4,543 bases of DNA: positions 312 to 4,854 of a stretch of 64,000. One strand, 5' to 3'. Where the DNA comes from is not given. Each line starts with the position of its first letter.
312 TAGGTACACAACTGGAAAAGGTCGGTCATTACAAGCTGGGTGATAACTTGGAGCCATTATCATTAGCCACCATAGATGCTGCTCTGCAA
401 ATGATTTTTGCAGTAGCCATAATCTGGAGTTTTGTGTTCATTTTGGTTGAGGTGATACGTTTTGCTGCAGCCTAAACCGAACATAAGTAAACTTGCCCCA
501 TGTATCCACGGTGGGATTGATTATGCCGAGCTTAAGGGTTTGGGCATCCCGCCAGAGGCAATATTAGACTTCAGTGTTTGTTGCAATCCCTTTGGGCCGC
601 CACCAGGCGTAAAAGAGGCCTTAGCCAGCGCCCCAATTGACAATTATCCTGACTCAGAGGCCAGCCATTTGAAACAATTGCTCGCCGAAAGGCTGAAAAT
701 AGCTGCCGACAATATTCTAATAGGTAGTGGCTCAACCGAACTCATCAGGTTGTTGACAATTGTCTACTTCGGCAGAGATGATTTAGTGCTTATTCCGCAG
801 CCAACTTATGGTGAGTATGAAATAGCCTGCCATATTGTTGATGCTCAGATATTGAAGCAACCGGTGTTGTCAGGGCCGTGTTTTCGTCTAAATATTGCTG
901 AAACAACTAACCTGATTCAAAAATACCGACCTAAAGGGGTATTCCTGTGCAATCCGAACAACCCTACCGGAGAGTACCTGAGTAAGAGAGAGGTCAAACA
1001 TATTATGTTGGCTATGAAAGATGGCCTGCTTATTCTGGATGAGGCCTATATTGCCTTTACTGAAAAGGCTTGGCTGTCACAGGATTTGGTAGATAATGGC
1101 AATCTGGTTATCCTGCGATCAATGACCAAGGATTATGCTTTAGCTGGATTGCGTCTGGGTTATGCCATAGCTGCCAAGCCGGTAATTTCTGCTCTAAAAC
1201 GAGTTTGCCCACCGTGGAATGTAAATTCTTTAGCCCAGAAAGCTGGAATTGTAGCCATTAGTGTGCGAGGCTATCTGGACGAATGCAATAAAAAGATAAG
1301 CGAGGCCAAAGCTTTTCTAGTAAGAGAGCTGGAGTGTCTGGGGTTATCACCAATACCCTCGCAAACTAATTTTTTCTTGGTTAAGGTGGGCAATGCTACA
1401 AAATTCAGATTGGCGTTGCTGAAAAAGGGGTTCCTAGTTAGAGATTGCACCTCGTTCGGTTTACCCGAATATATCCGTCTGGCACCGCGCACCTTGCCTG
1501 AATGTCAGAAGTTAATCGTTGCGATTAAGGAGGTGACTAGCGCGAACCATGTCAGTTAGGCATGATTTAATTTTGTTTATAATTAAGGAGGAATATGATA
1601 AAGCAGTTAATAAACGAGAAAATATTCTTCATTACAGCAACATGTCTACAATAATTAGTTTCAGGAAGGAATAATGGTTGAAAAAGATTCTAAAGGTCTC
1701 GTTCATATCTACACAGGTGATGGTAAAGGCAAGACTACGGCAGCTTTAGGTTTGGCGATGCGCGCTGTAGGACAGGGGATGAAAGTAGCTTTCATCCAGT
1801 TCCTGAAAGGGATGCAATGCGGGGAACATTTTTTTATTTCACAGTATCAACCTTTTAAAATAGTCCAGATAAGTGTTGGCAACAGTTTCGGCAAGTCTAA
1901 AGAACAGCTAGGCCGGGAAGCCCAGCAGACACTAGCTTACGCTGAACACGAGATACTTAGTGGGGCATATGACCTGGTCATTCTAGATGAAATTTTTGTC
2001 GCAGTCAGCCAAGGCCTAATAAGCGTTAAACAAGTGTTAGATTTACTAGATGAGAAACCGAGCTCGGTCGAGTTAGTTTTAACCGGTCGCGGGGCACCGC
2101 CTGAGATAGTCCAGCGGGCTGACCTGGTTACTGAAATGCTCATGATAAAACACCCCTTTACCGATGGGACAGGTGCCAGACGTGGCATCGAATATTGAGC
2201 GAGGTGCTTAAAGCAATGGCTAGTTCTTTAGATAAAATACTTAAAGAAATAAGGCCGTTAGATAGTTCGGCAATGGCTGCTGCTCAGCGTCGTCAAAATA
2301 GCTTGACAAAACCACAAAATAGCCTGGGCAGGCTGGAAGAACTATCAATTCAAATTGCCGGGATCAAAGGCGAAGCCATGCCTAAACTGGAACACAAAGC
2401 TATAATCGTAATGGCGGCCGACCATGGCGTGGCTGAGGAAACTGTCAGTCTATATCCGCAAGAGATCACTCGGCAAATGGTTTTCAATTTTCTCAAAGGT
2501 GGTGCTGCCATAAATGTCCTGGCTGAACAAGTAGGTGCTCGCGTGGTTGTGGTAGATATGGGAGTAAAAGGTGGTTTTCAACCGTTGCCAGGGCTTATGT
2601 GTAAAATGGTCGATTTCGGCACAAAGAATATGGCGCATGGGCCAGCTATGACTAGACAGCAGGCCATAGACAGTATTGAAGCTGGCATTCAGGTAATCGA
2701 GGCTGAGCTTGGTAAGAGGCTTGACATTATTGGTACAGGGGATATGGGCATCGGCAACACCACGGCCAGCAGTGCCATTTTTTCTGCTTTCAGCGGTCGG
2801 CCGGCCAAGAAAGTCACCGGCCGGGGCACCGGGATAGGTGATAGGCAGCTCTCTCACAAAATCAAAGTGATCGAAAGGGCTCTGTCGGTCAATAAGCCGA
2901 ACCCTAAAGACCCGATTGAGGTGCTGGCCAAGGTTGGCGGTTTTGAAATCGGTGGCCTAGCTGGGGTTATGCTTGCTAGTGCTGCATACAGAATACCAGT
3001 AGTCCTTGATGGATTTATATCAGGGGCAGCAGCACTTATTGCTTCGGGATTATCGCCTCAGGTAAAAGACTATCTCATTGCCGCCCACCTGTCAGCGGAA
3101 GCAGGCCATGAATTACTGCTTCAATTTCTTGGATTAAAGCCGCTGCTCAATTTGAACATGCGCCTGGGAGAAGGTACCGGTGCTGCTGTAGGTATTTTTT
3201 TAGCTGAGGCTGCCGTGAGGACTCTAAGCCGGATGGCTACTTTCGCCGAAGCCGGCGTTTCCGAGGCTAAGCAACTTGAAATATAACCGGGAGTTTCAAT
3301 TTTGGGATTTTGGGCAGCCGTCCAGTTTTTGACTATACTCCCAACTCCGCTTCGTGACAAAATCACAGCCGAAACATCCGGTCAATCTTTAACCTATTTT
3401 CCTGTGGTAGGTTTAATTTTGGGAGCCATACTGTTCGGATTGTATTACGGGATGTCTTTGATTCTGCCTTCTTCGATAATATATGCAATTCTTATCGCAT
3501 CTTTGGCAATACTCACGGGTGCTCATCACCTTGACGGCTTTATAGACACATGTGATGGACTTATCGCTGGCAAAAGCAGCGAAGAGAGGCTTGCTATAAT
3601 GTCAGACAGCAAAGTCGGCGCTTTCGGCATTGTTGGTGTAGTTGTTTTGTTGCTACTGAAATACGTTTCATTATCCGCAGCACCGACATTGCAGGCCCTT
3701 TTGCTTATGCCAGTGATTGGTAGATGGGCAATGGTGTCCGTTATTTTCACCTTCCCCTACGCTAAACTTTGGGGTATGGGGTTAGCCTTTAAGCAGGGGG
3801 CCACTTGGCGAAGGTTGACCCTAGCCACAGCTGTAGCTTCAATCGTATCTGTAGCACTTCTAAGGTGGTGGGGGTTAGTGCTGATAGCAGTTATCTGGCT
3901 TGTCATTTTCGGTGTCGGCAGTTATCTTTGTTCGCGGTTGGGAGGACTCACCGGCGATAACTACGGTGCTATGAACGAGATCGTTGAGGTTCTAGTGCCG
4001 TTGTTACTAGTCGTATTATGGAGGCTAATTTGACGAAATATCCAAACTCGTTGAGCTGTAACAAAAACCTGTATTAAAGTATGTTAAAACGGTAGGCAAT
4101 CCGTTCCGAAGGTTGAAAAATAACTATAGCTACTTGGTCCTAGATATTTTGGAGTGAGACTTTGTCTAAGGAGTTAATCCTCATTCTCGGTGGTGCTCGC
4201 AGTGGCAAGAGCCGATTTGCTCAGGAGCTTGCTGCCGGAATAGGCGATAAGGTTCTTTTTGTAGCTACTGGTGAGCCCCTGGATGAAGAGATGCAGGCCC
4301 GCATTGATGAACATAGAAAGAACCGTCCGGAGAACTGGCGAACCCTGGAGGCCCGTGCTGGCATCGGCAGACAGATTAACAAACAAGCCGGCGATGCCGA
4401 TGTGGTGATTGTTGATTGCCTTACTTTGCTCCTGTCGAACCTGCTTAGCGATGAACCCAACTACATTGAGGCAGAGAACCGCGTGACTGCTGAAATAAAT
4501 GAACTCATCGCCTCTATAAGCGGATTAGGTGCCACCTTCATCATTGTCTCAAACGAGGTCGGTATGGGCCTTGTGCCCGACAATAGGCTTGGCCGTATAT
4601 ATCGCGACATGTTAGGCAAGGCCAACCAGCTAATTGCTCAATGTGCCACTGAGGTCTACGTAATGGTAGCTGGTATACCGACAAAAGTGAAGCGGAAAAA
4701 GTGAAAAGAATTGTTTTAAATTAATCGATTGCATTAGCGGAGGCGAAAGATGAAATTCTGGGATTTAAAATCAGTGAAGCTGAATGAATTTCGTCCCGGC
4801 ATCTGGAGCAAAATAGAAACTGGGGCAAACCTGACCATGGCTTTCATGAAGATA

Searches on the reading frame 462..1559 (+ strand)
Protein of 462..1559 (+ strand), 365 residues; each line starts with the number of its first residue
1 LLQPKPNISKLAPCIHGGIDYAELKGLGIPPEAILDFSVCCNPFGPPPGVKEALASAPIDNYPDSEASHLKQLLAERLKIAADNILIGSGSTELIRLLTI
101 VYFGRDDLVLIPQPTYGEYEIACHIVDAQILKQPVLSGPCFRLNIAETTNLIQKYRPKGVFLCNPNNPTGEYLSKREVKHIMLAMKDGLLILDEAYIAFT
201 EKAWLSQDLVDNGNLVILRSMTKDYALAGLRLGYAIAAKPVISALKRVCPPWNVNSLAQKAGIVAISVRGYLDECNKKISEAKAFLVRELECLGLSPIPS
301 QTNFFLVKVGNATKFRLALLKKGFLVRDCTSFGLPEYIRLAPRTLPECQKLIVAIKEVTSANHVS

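Call 16: search_protein_families(library=pfam, proteins=[window:462-1559:+], max_evalue=0.00001)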
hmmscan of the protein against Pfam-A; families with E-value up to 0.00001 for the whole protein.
window:462-1559:+ (365 aa): 1 family
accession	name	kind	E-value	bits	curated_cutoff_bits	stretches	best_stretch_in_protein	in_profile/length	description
PF00155.27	Aminotran_1_2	-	4.5e-53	181.2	19.7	1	36-355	5-361/361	Aminotransferase class I and II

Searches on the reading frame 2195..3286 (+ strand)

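Call 16: search_protein_families(library=pfam, proteins=[window:2195-3286:+], max_evalue=0.00001)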
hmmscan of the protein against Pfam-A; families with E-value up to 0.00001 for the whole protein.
window:2195-3286:+ (363 aa): 1 family
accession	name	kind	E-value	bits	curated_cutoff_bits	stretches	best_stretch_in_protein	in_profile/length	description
PF02277.22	DBI_PRT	-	4.2e-137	457.3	22.6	1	19-355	1-329/329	Phosphoribosyltransferase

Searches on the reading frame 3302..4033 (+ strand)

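Call 60: search_protein_families(library=pfam, proteins=[window:3302-4033:+], max_evalue=0.0001)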
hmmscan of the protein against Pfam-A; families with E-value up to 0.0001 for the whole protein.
window:3302-4033:+ (243 aa): 1 family
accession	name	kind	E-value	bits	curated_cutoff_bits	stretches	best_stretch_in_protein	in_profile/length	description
PF02654.20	CobS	-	3.8e-53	181.2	23.2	1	6-232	1-205/207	Cobalamin-5-phosphate synthase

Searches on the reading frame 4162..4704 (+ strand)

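Call 60: search_protein_families(library=pfam, proteins=[window:4162-4704:+], max_evalue=0.0001)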
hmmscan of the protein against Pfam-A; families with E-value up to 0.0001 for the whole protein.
window:4162-4704:+ (180 aa): 1 family
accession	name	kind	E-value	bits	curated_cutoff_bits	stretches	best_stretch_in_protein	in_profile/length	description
PF02283.22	CobU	-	1.8e-60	203.8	27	1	6-175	1-167/168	Cobinamide kinase / cobinamide phosphate guanyltransferase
